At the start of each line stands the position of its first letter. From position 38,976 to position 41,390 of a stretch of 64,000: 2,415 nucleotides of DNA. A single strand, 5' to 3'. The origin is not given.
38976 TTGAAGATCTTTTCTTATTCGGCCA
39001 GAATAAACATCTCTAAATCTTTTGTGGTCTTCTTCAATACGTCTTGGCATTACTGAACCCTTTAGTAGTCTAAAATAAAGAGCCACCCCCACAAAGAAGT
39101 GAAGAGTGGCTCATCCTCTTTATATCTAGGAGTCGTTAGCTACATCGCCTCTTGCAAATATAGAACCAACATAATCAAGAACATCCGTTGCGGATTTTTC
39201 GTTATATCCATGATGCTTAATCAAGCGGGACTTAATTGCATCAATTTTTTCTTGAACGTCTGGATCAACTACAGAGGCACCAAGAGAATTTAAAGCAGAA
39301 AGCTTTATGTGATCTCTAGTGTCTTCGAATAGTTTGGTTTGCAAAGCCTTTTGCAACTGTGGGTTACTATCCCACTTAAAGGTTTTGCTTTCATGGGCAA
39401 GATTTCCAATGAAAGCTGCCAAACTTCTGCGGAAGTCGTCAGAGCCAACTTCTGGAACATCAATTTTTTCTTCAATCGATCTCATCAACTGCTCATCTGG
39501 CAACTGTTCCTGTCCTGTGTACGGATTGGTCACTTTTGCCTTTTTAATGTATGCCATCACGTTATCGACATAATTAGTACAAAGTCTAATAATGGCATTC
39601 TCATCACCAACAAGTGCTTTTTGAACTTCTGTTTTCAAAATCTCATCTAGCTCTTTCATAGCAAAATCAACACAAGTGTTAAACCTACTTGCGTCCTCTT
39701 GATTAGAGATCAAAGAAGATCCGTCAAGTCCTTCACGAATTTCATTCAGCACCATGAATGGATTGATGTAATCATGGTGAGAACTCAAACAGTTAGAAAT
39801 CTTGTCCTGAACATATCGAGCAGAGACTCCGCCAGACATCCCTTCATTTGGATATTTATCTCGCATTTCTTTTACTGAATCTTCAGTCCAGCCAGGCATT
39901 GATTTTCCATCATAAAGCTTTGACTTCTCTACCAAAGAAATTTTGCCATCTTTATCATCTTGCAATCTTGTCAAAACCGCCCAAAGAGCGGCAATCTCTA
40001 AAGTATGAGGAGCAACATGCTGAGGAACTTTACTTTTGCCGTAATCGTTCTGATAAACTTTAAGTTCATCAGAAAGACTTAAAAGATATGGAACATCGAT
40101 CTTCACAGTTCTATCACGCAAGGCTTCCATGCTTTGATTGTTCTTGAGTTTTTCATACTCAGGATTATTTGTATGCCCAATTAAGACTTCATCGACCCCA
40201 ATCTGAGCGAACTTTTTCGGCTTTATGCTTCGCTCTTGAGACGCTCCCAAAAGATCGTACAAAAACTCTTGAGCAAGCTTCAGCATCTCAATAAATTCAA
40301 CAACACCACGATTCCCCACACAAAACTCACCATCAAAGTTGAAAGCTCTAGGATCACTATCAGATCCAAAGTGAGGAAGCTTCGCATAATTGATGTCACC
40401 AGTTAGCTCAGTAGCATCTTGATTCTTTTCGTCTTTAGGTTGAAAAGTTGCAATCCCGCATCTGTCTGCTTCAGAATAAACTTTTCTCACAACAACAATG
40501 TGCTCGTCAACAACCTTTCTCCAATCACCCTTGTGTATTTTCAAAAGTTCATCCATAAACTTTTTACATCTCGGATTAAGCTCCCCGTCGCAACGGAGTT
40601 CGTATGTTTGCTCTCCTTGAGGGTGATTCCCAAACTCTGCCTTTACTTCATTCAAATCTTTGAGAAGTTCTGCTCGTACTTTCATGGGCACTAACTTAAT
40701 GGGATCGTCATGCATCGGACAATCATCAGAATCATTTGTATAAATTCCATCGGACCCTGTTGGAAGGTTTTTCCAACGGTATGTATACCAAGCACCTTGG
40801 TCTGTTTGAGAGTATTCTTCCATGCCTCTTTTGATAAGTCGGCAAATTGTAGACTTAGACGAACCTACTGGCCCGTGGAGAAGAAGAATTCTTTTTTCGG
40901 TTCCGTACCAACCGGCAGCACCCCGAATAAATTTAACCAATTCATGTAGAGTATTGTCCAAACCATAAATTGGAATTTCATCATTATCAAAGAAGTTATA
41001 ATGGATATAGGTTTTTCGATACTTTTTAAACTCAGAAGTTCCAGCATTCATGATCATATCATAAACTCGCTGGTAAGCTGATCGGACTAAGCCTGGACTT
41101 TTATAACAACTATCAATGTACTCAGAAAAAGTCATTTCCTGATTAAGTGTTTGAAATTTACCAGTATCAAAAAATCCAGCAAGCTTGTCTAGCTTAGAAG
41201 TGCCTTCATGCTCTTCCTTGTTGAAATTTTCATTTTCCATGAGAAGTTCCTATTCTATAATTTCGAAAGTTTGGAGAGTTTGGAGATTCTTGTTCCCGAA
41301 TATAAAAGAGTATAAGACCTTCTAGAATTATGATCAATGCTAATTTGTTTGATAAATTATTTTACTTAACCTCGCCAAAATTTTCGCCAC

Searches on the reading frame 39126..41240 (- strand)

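Call 23: search_protein_families(library=phrogs, proteins=[window:39126-41240:-], max_evalue=0.00001)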
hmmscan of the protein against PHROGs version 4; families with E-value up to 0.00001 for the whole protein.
window:39126-41240:- (704 aa): 1 family
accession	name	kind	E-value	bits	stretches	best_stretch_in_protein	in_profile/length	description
phrog_22605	-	unknown function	6.5e-107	359.8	1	20-691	3-611/619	-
